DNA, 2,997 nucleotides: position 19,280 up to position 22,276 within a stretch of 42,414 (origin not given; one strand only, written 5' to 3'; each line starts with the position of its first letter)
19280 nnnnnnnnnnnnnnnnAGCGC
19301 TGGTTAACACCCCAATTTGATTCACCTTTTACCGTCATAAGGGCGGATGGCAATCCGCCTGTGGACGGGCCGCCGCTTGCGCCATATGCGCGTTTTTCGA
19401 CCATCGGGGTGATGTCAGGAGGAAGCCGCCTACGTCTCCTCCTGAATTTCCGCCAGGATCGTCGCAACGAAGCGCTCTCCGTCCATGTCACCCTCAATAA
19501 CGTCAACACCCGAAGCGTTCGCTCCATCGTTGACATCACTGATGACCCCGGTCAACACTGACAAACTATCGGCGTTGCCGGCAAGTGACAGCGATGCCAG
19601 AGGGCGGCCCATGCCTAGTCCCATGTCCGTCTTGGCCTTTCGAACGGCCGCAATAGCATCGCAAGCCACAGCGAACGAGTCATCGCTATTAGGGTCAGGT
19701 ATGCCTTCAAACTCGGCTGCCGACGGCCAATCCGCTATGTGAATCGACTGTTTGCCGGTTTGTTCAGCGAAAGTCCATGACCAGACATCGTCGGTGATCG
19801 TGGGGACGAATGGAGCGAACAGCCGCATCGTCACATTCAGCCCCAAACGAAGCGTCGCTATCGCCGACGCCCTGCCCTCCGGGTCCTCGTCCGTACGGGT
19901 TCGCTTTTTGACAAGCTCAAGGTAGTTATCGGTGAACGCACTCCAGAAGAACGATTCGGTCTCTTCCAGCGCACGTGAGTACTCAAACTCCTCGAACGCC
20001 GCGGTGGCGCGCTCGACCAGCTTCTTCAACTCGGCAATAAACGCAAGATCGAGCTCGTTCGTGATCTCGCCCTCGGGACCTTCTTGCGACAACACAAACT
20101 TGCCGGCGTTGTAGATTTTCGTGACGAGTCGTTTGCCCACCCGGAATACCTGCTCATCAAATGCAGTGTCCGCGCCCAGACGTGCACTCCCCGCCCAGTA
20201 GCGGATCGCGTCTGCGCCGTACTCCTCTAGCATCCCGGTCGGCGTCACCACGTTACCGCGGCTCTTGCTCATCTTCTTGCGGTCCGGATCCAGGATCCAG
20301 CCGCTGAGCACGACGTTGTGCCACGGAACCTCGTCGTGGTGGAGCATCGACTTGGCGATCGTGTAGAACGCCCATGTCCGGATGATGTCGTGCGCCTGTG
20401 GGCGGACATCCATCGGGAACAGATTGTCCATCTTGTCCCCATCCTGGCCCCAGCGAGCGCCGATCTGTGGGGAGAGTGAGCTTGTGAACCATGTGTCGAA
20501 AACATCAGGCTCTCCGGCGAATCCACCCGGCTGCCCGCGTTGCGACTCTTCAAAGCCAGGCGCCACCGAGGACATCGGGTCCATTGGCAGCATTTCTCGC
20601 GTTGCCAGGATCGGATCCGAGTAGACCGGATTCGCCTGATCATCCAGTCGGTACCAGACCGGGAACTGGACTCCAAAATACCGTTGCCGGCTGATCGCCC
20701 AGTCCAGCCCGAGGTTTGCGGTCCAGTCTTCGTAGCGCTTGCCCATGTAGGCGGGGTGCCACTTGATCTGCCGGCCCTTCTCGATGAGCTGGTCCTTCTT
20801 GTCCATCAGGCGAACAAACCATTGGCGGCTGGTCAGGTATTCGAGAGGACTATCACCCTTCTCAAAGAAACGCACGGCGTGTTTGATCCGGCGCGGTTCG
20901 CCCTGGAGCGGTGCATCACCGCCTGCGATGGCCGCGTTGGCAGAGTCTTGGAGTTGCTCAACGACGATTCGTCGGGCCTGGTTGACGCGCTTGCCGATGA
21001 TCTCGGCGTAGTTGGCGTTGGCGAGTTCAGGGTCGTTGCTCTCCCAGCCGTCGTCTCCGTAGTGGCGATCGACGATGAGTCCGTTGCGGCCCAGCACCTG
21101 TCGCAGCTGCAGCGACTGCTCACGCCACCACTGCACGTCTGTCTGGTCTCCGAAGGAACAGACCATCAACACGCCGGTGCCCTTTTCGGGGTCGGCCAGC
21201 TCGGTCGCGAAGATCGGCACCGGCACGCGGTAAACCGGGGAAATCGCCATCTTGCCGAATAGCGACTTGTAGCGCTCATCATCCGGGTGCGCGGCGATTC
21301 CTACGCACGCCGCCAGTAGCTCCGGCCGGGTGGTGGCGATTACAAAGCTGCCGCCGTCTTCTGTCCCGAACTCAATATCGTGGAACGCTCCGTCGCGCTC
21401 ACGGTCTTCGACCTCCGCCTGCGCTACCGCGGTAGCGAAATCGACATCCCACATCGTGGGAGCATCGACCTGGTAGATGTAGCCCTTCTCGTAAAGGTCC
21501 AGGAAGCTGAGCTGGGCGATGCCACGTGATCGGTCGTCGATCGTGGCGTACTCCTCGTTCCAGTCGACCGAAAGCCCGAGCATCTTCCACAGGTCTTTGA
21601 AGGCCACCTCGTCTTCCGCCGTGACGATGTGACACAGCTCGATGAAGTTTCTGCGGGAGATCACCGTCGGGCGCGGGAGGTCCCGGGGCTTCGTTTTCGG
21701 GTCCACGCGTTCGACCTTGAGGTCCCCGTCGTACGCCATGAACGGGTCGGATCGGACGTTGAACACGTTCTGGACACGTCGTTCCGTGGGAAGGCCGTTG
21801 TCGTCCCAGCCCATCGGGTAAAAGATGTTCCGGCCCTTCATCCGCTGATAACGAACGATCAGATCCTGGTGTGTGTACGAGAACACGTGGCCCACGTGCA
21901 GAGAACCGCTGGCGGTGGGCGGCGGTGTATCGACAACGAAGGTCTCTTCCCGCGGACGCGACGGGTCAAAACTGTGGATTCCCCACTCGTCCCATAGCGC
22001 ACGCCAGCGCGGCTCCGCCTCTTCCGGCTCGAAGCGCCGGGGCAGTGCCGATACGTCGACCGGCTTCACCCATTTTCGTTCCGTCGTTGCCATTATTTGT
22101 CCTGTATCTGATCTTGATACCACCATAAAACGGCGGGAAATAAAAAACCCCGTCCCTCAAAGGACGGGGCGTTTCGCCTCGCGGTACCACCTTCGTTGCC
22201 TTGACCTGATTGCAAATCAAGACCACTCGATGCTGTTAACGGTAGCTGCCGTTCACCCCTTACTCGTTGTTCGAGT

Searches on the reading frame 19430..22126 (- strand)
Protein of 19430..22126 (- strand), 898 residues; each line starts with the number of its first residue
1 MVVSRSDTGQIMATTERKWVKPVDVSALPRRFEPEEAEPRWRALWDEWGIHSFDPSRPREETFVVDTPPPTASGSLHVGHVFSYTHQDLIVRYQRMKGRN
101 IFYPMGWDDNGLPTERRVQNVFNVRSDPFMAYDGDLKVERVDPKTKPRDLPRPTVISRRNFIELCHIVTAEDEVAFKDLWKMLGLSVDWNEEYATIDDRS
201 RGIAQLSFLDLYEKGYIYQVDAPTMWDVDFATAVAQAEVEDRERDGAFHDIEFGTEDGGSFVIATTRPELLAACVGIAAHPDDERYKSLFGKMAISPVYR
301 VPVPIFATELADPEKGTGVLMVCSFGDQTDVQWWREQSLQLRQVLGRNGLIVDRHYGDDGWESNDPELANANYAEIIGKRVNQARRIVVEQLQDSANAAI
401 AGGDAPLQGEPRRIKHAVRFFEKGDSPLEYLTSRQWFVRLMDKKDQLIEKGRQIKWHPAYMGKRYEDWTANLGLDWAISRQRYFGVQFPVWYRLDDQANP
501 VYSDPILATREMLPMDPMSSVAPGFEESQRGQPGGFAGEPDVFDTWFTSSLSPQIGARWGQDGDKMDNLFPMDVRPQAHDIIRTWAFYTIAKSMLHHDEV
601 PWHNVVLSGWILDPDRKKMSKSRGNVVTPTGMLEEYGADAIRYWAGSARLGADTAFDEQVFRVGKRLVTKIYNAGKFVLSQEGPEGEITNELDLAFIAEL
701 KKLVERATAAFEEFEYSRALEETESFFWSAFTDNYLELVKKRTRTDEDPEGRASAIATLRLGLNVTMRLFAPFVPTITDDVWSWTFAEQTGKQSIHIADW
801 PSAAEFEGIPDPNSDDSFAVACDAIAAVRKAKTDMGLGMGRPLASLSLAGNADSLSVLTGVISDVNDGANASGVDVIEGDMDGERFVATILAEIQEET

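Call 30: search_protein_families(library=pfam, proteins=[window:19430-22126:-], max_evalue=0.00001)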
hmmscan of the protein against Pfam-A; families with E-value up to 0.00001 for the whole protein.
window:19430-22126:- (898 aa): 3 families
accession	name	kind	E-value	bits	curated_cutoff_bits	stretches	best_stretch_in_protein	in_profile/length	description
PF00133.28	tRNA-synt_1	-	4.2e-81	273.2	22.7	2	156-656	95-413/414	tRNA synthetases class I (I, L, M and V)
PF08264.19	Anticodon_1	-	4.4e-29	101.7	25.1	1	695-843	3-144/148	Anticodon-binding domain of tRNA ligase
PF09334.17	tRNA-synt_1g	-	1.1e-18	67.7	20.1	1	64-117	2-55/391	tRNA synthetases class I (M)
